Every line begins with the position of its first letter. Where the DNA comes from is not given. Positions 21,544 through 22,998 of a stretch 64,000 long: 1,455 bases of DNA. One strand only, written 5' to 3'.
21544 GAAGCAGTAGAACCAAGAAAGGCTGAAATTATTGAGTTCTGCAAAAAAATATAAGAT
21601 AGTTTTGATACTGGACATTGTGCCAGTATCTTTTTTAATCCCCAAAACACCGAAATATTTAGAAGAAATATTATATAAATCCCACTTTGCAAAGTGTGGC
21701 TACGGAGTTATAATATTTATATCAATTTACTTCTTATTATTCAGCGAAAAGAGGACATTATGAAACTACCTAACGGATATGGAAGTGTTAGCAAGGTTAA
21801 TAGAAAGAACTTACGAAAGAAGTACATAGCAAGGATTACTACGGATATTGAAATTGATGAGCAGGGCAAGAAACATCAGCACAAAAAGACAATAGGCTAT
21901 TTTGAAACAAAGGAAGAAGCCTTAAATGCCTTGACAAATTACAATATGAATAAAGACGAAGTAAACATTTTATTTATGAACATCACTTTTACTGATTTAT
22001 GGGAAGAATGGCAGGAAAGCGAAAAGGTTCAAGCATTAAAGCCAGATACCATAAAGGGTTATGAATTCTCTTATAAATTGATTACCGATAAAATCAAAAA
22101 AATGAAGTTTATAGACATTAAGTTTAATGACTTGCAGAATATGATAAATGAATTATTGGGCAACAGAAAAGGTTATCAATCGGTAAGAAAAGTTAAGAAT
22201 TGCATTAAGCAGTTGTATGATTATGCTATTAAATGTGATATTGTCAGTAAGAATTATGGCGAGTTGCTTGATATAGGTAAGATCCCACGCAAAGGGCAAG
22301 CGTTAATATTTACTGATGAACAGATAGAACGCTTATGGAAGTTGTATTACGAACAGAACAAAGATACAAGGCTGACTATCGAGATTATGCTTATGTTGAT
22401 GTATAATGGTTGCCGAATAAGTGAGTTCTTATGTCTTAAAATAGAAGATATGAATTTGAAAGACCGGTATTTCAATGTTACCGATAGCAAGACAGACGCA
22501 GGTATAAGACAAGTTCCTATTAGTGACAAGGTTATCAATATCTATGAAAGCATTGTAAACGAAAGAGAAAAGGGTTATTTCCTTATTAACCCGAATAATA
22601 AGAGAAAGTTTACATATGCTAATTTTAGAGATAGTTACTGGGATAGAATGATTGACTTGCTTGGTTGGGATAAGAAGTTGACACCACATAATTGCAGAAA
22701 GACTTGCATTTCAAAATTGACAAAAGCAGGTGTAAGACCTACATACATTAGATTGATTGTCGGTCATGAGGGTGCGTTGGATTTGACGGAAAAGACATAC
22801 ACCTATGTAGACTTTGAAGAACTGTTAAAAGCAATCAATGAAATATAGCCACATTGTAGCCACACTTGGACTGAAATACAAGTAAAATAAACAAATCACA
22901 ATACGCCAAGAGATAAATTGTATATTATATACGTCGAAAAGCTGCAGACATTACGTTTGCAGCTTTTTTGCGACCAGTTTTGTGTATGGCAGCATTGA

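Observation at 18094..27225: Three copies of an rpsI 3-prime-end mimic, each followed by a terminator: tandem accretion at rpsI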

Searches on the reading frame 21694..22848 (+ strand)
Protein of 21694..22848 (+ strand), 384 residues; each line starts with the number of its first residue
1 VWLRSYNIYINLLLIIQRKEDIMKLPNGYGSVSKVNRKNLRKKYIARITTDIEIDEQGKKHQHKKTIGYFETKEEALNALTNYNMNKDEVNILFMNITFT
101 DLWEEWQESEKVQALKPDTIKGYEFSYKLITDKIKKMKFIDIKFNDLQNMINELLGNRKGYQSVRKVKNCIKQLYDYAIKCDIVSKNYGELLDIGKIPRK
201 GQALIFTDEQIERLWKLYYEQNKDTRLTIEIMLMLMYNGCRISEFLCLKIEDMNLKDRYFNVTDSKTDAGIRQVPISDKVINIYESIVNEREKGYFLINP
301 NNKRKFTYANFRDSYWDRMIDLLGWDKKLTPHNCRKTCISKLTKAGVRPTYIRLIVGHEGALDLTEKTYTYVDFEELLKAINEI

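Call 9: search_protein_families(library=pfam, proteins=[window:21694-22848:+], max_evalue=0.01)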
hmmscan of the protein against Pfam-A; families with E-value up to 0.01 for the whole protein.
window:21694-22848:+ (384 aa): 3 families
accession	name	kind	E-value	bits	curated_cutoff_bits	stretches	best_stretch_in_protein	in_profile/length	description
PF00589.27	Phage_integrase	-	5.9e-19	68.9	27.1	1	206-374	3-170/172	Phage integrase family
PF14659.12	Phage_int_SAM_3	-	8.5e-06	26.3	22.6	1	98-155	1-58/58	Phage integrase, N-terminal SAM-like domain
PF22022.2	Phage_int_M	-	0.0029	18.2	27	1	99-187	1-88/96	Phage integrase central domain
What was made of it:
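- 21760..22848 (+): Tyrosine integrase (362 aa) of an rpsI-targeting clade. Pfam PF00589 and PF14659 (call 9).
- On Integrative mobilizable element (IME): 362-aa tyrosine integrase at 21760-22848: PF00589 at 5.9e-19 and PF14659 (call 9).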

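Call 17: find_homologous_proteins(query=window:21760-22845:+, max_evalue=1e-10)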
Query window:21760-22845:+ (362 aa): 307 proteins with E <= 1e-10 among 1857 candidates; the best 120 are listed.
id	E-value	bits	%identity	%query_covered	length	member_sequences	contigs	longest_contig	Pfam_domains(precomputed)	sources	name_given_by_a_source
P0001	2.1e-228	776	95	100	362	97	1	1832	PF14659.13,PF00589.28,PF22823.3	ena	-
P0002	2.4e-209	713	88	100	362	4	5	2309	PF14659.13,PF00589.28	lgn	-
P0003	1.2e-202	691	85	100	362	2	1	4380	PF00589.28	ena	-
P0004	4.5e-195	666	81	100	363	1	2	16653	PF14659.13,PF00589.28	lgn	-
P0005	1.1e-194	665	80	100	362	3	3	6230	PF14659.13,PF00589.28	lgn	-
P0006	7.7e-185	632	76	100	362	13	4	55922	PF14659.13,PF00589.28,PF22823.3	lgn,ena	-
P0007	1.5e-181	621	77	100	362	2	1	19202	PF00589.28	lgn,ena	-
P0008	1.1e-178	612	73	100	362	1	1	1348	PF14659.13,PF00589.28,PF22823.3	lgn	-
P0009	2.4e-152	525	66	100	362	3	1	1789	PF13495.13,PF14659.13,PF00589.28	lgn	-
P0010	1.5e-143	497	61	100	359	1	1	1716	PF13495.13,PF22022.3,PF13102.13,PF00589.28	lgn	-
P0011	4.5e-138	478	60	100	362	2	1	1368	PF13495.13,PF00589.28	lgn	-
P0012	8.0e-125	435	56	100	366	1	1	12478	PF00589.28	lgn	-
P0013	1.2e-120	421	54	100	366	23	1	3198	PF13495.13,PF00589.28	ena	-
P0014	1.8e-120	421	55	100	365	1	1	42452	PF00589.28,PF02899.24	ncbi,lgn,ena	-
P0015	1.9e-120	421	55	100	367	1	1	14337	PF13495.13,PF00589.28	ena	-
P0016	9.8e-120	418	55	100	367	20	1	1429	PF13495.13,PF00589.28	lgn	-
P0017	3.0e-119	417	53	100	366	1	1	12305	PF00589.28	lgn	-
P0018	3.5e-117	410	52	100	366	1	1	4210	PF13495.13,PF00589.28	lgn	-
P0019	8.5e-117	409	51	100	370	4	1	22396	PF00589.28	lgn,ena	-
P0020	4.9e-115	403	53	100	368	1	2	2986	PF00589.28,PF22823.3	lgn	-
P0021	5.8e-115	402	52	100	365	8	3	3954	PF00589.28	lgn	-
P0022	1.5e-114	401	50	100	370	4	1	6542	PF00589.28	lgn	-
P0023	1.5e-114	401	52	100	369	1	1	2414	PF00589.28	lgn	-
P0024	3.2e-114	400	51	100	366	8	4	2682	PF00589.28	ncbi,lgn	-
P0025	5.2e-113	396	52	100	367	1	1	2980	PF00589.28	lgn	-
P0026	8.4e-112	392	53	100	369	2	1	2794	PF00589.28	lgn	-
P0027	4.8e-111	390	53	100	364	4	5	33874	PF14659.13,PF00589.28,PF22823.3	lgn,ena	-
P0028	3.1e-110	387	52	100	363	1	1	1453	PF00589.28,PF22823.3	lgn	-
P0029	2.6e-109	384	52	100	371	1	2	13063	PF22022.3,PF00589.28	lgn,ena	-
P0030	3.8e-109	383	51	100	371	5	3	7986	PF14659.13,PF00589.28,PF22823.3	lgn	-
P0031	3.2e-105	370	48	100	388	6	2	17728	PF00589.28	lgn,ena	-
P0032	3.9e-104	367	52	100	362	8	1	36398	PF22022.3,PF00589.28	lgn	-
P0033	2.0e-98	348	50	100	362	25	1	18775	PF00589.28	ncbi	-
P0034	9.8e-98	346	48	100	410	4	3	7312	PF00589.28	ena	-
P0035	6.6e-96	340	46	100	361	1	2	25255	PF00589.28,PF22823.3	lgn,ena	-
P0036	8.2e-96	339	49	100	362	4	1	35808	PF00589.28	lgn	-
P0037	1.8e-95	338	46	100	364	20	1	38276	PF00589.28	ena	-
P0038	1.2e-94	336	47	100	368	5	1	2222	PF14659.13,PF00589.28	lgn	-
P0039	1.4e-94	335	50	88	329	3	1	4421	PF00589.28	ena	-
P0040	1.5e-93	332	47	100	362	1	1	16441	PF14657.13,PF00589.28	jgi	-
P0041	7.1e-93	330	55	78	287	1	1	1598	PF00589.28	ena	-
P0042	1.1e-90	323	45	100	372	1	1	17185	PF14659.13,PF00589.28,PF22823.3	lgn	-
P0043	1.1e-90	323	48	100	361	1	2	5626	PF00589.28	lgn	-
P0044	1.9e-90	322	46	100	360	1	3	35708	PF00589.28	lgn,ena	-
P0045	4.1e-85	304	40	100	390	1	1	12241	PF00589.28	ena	-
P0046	1.5e-83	299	41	100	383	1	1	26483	PF00589.28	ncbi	-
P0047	5.6e-83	297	39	100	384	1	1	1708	PF00589.28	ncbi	-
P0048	2.2e-82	295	38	100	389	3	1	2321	PF00589.28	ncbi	-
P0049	4.8e-81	291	40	100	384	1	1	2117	PF00589.28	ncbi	-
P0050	1.0e-79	287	40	100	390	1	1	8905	PF00589.28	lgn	-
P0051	4.1e-79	285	45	100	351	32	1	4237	PF00589.28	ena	-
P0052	1.9e-78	282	38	100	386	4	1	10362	PF00589.28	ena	-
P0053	6.3e-78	281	39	100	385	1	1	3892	PF00589.28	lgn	-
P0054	2.0e-77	279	44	100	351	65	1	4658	PF00589.28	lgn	-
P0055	5.0e-77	278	40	99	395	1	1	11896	PF00589.28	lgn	-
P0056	9.5e-77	277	36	100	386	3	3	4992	PF00589.28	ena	-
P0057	3.0e-76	275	44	100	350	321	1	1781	PF00589.28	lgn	-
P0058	5.1e-76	274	44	99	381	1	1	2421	PF00589.28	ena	-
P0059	3.1e-75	272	43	100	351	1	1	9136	PF00589.28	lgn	-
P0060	4.3e-75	271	44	100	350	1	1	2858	PF00589.28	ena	-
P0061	7.7e-75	270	43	100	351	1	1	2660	PF00589.28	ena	-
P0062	8.1e-75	270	43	100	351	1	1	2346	PF00589.28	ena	-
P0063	8.5e-75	270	43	100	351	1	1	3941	PF00589.28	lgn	-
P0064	1.3e-74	270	43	100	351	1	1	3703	PF00589.28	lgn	-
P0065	1.3e-74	270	43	100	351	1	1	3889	PF00589.28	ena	-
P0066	1.5e-74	270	43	100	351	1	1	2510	PF00589.28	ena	-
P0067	1.8e-74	269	43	100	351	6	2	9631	PF00589.28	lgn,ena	-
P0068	3.9e-74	268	43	100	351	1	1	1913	PF00589.28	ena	-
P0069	5.3e-74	268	43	100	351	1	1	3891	PF00589.28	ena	-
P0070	6.0e-74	268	43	100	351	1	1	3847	PF00589.28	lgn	-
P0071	6.3e-74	267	43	100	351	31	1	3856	PF00589.28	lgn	-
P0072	7.1e-74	267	43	100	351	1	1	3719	PF00589.28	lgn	-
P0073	7.7e-74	267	44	100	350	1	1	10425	PF00589.28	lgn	-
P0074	8.2e-74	267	43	100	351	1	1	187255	PF00589.28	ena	-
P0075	1.0e-73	267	43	100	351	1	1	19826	PF00589.28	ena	-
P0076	1.4e-73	266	43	100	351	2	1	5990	PF00589.28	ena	-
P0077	1.6e-73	266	43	100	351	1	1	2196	PF00589.28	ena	-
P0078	1.9e-73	266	43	100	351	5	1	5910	PF00589.28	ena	-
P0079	2.3e-73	266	43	100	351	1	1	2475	PF00589.28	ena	-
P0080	2.9e-73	265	43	100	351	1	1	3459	PF00589.28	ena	-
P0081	4.8e-73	265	43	100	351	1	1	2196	PF00589.28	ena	-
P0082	7.8e-73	264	43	100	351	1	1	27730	PF00589.28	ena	-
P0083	9.1e-73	264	43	100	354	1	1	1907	PF00589.28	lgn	-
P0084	1.0e-72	264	42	100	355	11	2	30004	PF00589.28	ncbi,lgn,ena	-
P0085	3.6e-72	262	42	100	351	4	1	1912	PF00589.28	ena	-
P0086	3.8e-72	262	42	100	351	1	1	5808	PF00589.28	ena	-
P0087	3.8e-72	262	43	100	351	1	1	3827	PF00589.28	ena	-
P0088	1.3e-71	260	42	100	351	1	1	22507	PF00589.28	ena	-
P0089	1.8e-71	259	43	100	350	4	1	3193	PF00589.28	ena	-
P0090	2.6e-71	259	42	100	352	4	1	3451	PF00589.28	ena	-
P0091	8.6e-71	257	41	100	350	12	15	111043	PF00589.28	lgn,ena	-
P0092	1.2e-70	257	42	100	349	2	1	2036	PF00589.28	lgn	-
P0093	2.3e-70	256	43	100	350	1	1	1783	PF00589.28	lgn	-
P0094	3.2e-70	255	42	100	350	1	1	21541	PF00589.28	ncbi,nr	ncbi:MAG: site-specific integrase [Eubacteriales bacterium]|nr:site-specific integrase [Eubacteriale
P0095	5.7e-70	254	41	100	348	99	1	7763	PF00589.28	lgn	-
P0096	8.3e-70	254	42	80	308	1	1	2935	PF00589.28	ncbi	-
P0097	9.5e-70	254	41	100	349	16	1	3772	PF00589.28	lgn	-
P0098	2.6e-69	252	42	100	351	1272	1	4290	PF00589.28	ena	-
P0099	3.1e-69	252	41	100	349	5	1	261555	PF00589.28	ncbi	-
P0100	4.6e-69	252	43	100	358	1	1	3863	PF00589.28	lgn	-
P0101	4.8e-69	251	41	100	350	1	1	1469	PF00589.28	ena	-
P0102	5.1e-69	251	41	100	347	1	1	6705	PF00589.28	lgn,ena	-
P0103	5.1e-69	251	42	100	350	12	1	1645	PF00589.28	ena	-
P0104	6.9e-69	251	42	95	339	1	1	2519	PF00589.28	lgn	-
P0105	9.1e-69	251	41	100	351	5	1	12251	PF00589.28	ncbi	-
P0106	1.1e-68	250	41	100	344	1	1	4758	PF00589.28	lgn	-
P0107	1.1e-68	250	40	100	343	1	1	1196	PF14659.13,PF22022.3,PF00589.28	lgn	-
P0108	2.6e-68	249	41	100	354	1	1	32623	PF00589.28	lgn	-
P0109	4.5e-68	248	42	100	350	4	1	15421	PF00589.28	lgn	-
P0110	5.4e-68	248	42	95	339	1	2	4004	PF00589.28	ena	-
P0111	8.0e-68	247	42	95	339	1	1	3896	PF00589.28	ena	-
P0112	1.3e-67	247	38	100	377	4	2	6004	PF00589.28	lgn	-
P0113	1.6e-67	246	42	95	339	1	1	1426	PF00589.28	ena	-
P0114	2.4e-67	246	40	100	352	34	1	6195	PF00589.28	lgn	-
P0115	3.9e-67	245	42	99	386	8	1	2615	PF00589.28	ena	-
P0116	5.6e-67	245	41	100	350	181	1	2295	PF00589.28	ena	-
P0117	6.6e-67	244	41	100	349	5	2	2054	PF00589.28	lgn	-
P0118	1.1e-66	244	43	100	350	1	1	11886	PF00589.28,PF22823.3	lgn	-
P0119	1.6e-66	243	40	100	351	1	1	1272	PF00589.28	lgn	-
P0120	2.7e-66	242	42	100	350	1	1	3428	PF00589.28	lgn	-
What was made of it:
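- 21760..22848 (+): 307 homologs at E <= 1e-10 (call 17).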

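Call 18: find_encoding_contigs(protein=P0006, flank=10000, max_places=4)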
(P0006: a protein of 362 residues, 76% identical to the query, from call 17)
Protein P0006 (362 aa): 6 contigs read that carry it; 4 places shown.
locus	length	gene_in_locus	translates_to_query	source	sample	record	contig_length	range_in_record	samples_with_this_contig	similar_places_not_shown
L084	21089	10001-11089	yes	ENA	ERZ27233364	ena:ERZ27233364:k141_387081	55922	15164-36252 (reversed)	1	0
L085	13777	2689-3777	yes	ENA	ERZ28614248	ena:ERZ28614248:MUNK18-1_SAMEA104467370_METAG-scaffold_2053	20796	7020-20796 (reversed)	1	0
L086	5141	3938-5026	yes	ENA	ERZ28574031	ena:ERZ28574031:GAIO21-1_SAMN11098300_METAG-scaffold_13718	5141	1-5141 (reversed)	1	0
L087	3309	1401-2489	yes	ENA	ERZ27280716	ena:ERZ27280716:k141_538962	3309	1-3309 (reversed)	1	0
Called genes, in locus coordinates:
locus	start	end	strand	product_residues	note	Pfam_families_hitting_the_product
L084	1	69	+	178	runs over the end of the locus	PF01196:Ribosomal_L17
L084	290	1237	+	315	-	-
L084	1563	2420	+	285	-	PF02463:SMC_N (faint), PF00005:ABC_tran, PF13304:AAA_21 (faint)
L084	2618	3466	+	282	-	PF02463:SMC_N, PF00005:ABC_tran, PF13304:AAA_21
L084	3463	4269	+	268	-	PF02361:CbiQ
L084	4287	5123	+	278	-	PF01416:PseudoU_synth_1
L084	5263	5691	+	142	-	PF00572:Ribosomal_L13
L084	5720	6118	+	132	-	PF00380:Ribosomal_S9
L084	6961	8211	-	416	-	-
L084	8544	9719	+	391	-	-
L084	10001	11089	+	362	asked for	PF14659:Phage_int_SAM_3 (weak), PF00589:Phage_integrase, PF22823:MrpR_C_cat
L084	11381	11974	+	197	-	PF00501:AMP-binding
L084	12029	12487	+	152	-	PF23562:AMP-binding_C_3 (weak)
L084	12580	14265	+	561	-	PF00128:Alpha-amylase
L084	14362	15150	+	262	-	PF00756:Esterase, PF00561:Abhydrolase_1, PF02230:Abhydrolase_2 (weak), PF12146:Hydrolase_4 (faint)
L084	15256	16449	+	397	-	PF00753:Lactamase_B, PF19583:ODP, PF12724:Flavodoxin_5 (weak)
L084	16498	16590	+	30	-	-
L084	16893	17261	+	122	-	PF01475:FUR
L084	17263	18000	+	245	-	PF00106:adh_short, PF08659:KR, PF23441:SDR, PF13561:adh_short_C2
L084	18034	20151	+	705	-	PF09723:Zn_ribbon_8 (faint), PF23455:DUF7129 (faint), PF23458:DUF7130 (faint), PF01070:FMN_dh (faint), PF01645:Glu_synthase, PF00210:Ferritin (faint), PF02915:Rubrerythrin, PF21349:RUBY_RBDX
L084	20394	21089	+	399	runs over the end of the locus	PF00553:CBM_2, PF13487:HD_5, PF01966:HD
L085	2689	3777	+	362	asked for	PF14659:Phage_int_SAM_3 (weak), PF00589:Phage_integrase, PF22823:MrpR_C_cat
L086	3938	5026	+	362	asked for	PF14659:Phage_int_SAM_3 (weak), PF00589:Phage_integrase, PF22823:MrpR_C_cat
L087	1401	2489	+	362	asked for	PF14659:Phage_int_SAM_3 (weak), PF00589:Phage_integrase, PF22823:MrpR_C_cat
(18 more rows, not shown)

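Call 19: find_encoding_contigs(protein=P0004, flank=10000, max_places=3)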
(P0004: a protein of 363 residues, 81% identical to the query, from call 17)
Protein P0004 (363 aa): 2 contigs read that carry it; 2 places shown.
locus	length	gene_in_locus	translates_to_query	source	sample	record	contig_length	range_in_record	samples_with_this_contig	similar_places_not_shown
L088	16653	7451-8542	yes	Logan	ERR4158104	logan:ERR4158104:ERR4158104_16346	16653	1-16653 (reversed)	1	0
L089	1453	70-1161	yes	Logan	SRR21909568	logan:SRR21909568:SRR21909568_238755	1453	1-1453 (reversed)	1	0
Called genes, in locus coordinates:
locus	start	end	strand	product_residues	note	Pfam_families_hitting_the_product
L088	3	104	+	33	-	?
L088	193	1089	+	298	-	PF02463:SMC_N, PF00005:ABC_tran, PF13304:AAA_21 (faint)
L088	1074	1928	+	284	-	PF02463:SMC_N (weak), PF00005:ABC_tran, PF13401:AAA_22 (faint), PF13304:AAA_21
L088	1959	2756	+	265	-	PF02361:CbiQ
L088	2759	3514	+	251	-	PF01416:PseudoU_synth_1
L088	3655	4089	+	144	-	PF00572:Ribosomal_L13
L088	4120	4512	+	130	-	PF00380:Ribosomal_S9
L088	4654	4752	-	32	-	-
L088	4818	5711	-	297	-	PF23343:REP_ORF2-G2P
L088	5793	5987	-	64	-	-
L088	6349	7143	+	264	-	PF01076:Mob_Pre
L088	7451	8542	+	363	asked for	PF14659:Phage_int_SAM_3, PF00589:Phage_integrase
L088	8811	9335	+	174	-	PF03358:FMN_red, PF02525:Flavodoxin_2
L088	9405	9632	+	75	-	-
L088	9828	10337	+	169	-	PF01243:PNPOx_N (weak)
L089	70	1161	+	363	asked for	PF14659:Phage_int_SAM_3, PF00589:Phage_integrase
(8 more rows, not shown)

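Call 20: find_encoding_contigs(protein=P0007, flank=10000, max_places=3)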
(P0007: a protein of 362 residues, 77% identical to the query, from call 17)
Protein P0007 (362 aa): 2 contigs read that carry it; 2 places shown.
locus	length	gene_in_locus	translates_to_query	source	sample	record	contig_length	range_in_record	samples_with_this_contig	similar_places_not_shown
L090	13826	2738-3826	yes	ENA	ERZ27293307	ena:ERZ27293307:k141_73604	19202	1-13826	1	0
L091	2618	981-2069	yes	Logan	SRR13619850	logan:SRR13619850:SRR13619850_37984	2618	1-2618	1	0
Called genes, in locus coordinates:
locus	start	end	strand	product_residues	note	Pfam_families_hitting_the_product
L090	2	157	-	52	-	?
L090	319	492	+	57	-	-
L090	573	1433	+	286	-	-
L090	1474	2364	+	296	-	PF00512:HisKA, PF02518:HATPase_c, PF14501:HATPase_c_5 (weak)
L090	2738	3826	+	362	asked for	PF00589:Phage_integrase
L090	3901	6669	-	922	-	PF03714:PUD, PF02922:CBM_48, PF00128:Alpha-amylase, PF21653:pulA_all-beta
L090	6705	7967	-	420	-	PF13439:Glyco_transf_4 (faint), PF00534:Glycos_transf_1, PF13692:Glyco_trans_1_4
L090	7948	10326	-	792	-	-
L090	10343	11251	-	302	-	-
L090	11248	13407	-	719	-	PF01370:Epimerase, PF04321:RmlD_sub_bind (weak)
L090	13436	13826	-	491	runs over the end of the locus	PF16933:PelG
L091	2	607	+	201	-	?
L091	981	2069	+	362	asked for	PF00589:Phage_integrase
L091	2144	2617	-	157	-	?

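Call 28: find_encoding_contigs(protein=window:21760-22848:+, flank=10000, max_places=10)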
Protein window:21760-22848:+ (362 aa): 3 contigs read that carry it; 1 place shown.
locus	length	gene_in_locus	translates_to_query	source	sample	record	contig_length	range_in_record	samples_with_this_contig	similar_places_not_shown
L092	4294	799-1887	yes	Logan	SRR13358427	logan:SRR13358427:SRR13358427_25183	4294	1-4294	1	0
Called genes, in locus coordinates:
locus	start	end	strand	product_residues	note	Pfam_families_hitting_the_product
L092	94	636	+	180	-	PF02525:Flavodoxin_2, PF03358:FMN_red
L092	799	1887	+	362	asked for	PF14659:Phage_int_SAM_3 (weak), PF00589:Phage_integrase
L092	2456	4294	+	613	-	?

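Call 29: find_encoding_contigs(protein=P0001, flank=10000, max_places=10)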
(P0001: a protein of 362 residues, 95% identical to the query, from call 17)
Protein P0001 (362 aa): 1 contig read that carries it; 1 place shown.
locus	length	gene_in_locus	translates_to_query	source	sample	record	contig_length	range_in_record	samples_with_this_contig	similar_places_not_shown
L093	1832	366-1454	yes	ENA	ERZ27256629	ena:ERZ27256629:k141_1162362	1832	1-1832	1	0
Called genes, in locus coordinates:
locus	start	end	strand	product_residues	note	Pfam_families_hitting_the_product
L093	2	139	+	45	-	?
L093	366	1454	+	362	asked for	PF14659:Phage_int_SAM_3 (weak), PF00589:Phage_integrase, PF22823:MrpR_C_cat (weak)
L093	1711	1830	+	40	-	?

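Call 33: find_related_loci(query=A3, collection=genome_contigs, flank=10000)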
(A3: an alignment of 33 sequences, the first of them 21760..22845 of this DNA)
Query A3 (362 aa) in genome_contigs; peptide patterns used: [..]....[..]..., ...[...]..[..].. (x = any residue, [..] = any of these).
31 stretches matched a pattern; 14 encode a relative of the query (tblastn E <= 1e-3); 13 distinct loci.
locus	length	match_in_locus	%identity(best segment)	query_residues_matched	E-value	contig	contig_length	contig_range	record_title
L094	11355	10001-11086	95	1-362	0e+0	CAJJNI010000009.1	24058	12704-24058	MAG TPA_asm: uncultured Lachnospiraceae bacterium isolate ERR1600655-bin.31 genome assembly, contig: NODE_2643_length_24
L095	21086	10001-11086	77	1-362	0e+0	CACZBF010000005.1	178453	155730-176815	MAG: uncultured Lachnospiraceae bacterium isolate RUG12461 genome assembly, contig: RUG12461_asm_5, whole genome shotgun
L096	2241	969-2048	51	1-362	3e-127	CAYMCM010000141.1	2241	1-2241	MAG TPA_asm: uncultured Roseburia sp. isolate SRP350583_co1_399 genome assembly, contig: NODE_66715_length_2241_cov_13.0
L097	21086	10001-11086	55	1-362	3e-126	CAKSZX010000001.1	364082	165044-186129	MAG: uncultured Oscillospiraceae bacterium isolate REFINED_METABAT215_TOP10_CONTIGS_1500_ASSEMBLY_K77_MERGED__Hadza_MoBi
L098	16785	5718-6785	50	1-362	1e-105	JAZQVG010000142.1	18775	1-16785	MAG: Christensenellaceae bacterium isolate T1900045171_TC20190165.MAGScoT_cleanbin_000005 SGB_5190_k141_3416770, whole g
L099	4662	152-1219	50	1-362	2e-105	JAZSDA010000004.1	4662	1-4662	MAG: Candidatus Gastranaerophilaceae bacterium isolate T1900044602_TS20190068.MAGScoT_cleanbin_000005 SGB_703_k141_26875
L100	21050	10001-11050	40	1-362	4e-76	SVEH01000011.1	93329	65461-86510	MAG: Lachnospiraceae bacterium isolate SIG301 NODE_5785_length_93329_cov_7.293771, whole genome shotgun sequence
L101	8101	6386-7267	40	58-362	1e-65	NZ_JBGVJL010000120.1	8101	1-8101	MAG: Ruminococcus sp. isolate fecal_MAG_112 fecal_MAG_112_contig_0120, whole genome shotgun sequence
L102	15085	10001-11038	38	1-362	4e-64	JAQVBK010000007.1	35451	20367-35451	MAG: Candidatus Cloacimonadota bacterium isolate STD2_63 NODE_4213_length_35451_cov_3.817065_Sandtown_D2, whole genome s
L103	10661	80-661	51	171-362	2e-59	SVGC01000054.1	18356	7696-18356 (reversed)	MAG: Butyrivibrio sp. isolate SIG348 NODE_1012_length_18356_cov_6.679249, whole genome shotgun sequence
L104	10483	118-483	98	241-362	9e-77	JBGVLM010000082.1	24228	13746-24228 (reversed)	MAG: Butyrivibrio sp. isolate fecal_MAG_281 fecal_MAG_281_contig_0082, whole genome shotgun sequence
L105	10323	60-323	44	273-362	2e-17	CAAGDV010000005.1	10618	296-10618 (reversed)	MAG TPA_asm: Lachnospiraceae bacterium, isolate HGM12085, WGS project CAAGDV010000000 data, contig: SRS476152_8_k119_643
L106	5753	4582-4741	45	309-362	8e-4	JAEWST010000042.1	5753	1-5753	MAG: Bacillota bacterium isolate OH_SDB_116 k127_522501, whole genome shotgun sequence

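Call 78: search_protein_families(library=pfam, proteins=[L084:6961-8211:-, L084:8544-9716:+], max_evalue=0.01)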
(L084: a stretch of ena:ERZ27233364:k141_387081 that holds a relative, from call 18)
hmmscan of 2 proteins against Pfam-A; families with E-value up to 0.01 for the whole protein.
L084:6961-8211:- (416 aa): 0 families

L084:8544-9716:+ (391 aa): 1 family
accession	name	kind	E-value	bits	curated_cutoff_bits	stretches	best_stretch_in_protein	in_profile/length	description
PF03389.21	MobA_MobL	-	0.0064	16.8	26.7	1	124-247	89-216/224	MobA/MobL family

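Call 81: search_protein_families(library=ncbifam, proteins=[window:21760-22845:+], max_evalue=0.001)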
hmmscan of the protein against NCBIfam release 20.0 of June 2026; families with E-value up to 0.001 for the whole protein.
window:21760-22845:+ (362 aa): 7 families
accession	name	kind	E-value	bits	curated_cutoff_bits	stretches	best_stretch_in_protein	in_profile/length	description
NF040815.2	recomb_XerA_Arch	equivalog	2.6e-21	76.4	220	1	84-356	3-260/263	site-specific tyrosine recombinase/integron integrase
TIGR02225.1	recomb_XerD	equivalog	1.6e-19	70.4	329.6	1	90-360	10-284/290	site-specific tyrosine recombinase XerD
TIGR02224.1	recomb_XerC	equivalog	4.6e-15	55.8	335.15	1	91-358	11-285/295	tyrosine recombinase XerC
NF001399.0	PRK00283.1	subfamily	1.4e-13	50.8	279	1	96-359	25-292/300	tyrosine recombinase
NF003462.0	PRK05084.1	equivalog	1.6e-07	30.4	267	1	194-362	187-356/360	tyrosine recombinase XerS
NF002331.0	PRK01287.1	subfamily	3.4e-05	23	371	1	137-355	95-317/365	site-specific tyrosine recombinase XerC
TIGR02249.1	integrase_gron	subfamily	0.00028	20.4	265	0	96-271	17-182/315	integron integrase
